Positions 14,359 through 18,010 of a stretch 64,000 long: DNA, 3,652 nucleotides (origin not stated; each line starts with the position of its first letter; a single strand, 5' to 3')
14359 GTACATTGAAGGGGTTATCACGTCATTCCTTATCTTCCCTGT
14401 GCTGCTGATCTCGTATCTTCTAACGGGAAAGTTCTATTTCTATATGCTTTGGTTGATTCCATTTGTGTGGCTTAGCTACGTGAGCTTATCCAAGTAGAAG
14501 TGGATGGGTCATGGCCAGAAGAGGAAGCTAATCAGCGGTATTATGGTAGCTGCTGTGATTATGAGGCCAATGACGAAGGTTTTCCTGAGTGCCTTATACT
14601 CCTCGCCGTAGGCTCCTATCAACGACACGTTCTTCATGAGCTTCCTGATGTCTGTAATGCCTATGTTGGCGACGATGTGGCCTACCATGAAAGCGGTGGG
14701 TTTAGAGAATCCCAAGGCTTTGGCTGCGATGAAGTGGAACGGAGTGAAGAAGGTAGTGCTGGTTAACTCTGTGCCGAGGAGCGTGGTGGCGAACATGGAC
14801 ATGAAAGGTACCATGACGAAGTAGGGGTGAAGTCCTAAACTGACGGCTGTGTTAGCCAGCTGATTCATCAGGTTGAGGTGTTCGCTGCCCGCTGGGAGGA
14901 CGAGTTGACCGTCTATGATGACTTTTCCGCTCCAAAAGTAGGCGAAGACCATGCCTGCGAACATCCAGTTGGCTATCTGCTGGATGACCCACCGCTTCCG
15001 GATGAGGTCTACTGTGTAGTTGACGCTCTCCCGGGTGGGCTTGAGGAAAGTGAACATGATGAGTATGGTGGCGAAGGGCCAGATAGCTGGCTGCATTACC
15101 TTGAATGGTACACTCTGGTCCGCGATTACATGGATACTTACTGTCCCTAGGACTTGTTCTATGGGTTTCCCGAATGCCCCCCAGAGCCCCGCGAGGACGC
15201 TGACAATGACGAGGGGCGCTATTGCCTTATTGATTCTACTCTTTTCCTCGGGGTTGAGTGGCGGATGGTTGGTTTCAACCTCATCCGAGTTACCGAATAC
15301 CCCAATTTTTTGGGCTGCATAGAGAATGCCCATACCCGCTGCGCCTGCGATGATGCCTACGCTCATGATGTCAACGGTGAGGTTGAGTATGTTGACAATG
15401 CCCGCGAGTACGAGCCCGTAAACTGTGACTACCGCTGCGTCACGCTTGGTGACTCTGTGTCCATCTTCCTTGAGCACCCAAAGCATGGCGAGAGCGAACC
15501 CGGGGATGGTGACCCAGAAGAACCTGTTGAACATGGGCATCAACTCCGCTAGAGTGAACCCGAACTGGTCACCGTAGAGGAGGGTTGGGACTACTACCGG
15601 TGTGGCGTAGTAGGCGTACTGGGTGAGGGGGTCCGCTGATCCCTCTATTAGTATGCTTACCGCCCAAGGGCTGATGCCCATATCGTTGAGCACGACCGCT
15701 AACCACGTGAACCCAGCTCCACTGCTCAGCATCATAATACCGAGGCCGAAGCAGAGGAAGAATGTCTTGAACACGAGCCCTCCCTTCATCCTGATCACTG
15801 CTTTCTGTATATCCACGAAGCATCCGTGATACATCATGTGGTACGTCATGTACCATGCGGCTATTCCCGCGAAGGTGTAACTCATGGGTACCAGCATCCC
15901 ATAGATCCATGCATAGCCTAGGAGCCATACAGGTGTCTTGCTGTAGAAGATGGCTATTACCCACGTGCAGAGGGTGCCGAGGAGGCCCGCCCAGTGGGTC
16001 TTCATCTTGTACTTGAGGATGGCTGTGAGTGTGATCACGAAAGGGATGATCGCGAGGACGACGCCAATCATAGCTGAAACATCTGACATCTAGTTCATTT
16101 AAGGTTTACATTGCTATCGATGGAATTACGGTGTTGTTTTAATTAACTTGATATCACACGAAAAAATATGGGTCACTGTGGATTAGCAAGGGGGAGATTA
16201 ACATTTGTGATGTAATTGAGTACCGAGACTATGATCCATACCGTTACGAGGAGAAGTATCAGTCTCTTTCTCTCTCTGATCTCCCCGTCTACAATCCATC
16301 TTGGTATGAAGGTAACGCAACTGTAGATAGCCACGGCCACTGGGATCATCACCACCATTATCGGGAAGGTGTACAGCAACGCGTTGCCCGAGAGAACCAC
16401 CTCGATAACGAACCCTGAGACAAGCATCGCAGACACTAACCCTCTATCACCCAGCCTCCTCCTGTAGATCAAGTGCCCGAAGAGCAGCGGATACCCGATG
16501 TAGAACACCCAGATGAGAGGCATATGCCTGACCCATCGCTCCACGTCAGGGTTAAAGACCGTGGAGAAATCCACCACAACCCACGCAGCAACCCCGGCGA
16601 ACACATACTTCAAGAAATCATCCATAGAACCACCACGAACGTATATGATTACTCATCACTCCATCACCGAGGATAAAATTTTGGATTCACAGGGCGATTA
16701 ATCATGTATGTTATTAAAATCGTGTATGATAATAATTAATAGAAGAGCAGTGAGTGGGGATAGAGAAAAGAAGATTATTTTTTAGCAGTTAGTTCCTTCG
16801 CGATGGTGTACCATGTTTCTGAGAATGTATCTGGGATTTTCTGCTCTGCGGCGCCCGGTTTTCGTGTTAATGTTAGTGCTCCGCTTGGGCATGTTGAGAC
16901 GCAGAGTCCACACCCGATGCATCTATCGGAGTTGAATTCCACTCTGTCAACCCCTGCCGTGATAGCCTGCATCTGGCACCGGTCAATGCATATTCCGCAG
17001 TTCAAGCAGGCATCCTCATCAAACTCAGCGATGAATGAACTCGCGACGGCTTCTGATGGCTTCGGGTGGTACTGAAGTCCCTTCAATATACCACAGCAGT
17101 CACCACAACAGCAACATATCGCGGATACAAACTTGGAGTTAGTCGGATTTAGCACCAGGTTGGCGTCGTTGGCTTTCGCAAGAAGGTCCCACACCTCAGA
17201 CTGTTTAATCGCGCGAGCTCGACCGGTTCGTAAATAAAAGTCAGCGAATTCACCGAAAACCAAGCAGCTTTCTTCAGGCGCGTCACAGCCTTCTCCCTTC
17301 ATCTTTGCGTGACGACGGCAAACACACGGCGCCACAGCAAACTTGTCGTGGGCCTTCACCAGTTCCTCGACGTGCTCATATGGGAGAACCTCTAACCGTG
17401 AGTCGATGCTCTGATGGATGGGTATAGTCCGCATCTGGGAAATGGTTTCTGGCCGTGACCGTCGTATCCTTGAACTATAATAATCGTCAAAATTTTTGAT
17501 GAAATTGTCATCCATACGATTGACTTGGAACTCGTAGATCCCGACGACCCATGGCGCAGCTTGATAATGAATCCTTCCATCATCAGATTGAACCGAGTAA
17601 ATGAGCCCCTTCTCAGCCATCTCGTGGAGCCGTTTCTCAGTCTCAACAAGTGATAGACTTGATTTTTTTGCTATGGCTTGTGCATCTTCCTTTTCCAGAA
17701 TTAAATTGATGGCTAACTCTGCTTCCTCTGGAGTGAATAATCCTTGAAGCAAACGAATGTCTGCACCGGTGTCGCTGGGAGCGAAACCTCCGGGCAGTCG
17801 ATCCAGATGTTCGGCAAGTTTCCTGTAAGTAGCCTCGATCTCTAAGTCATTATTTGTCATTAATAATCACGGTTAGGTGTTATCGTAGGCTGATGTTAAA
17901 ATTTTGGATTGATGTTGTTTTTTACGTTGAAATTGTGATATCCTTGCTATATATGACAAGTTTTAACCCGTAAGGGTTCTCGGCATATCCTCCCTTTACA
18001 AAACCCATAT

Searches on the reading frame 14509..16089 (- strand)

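Call 27: search_protein_families(library=pfam, max_evalue=0.001, proteins=[window:14509-16089:-])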
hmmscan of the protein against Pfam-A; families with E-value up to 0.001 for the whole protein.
window:14509-16089:- (526 aa): 1 family
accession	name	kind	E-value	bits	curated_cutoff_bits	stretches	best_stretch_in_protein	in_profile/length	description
PF02652.20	Lactate_perm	-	0.00016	21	27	0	10-515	3-515/522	L-lactate permease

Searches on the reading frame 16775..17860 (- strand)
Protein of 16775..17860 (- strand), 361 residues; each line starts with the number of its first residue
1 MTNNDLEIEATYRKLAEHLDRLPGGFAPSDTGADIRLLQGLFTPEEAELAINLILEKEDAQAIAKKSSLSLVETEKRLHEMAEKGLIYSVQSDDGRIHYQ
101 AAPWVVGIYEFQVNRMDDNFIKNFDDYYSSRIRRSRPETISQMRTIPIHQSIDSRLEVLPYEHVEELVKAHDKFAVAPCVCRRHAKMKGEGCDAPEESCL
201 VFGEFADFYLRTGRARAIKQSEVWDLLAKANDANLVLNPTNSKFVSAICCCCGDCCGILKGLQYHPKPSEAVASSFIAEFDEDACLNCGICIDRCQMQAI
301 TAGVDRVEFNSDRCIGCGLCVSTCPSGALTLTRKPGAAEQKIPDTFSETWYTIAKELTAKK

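Call 28: search_protein_families(library=pfam, max_evalue=0.001, proteins=[window:16775-17860:-])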
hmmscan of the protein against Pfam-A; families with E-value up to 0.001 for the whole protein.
window:16775-17860:- (361 aa): 11 families
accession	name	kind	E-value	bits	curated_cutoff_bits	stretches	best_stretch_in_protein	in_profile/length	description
PF00037.32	Fer4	-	1.5e-14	53.5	21.1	2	308-330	2-24/24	4Fe-4S binding domain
PF14697.11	Fer4_21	-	6.2e-11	42.7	35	1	278-330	1-58/59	4Fe-4S dicluster domain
PF12837.12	Fer4_6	-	6.7e-10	38.9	25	1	307-329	2-24/24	4Fe-4S binding domain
PF12838.12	Fer4_7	-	2.3e-08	34.8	27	1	285-328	2-52/52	4Fe-4S dicluster domain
PF13237.11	Fer4_10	-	2.6e-08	34.1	25.5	1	280-325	4-53/53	4Fe-4S dicluster domain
PF13187.11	Fer4_9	-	1.8e-07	31.5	27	1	284-328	1-51/52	4Fe-4S dicluster domain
PF12797.12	Fer4_2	-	5.8e-07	29.5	24.5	1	306-326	2-22/22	4Fe-4S binding domain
PF13484.11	Fer4_16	-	0.00015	22.9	30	1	313-338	1-26/66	4Fe-4S double cluster binding domain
PF12800.12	Fer4_4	-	0.00019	21.9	24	1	312-327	2-17/17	4Fe-4S binding domain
PF25160.1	LdpA_Fe-S-bd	-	0.00057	20.1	27.6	1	291-330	9-44/49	LdpA Fe-S cluster-binding domain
PF13183.11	Fer4_8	-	0.0007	20.5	27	1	311-341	2-32/68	4Fe-4S dicluster domain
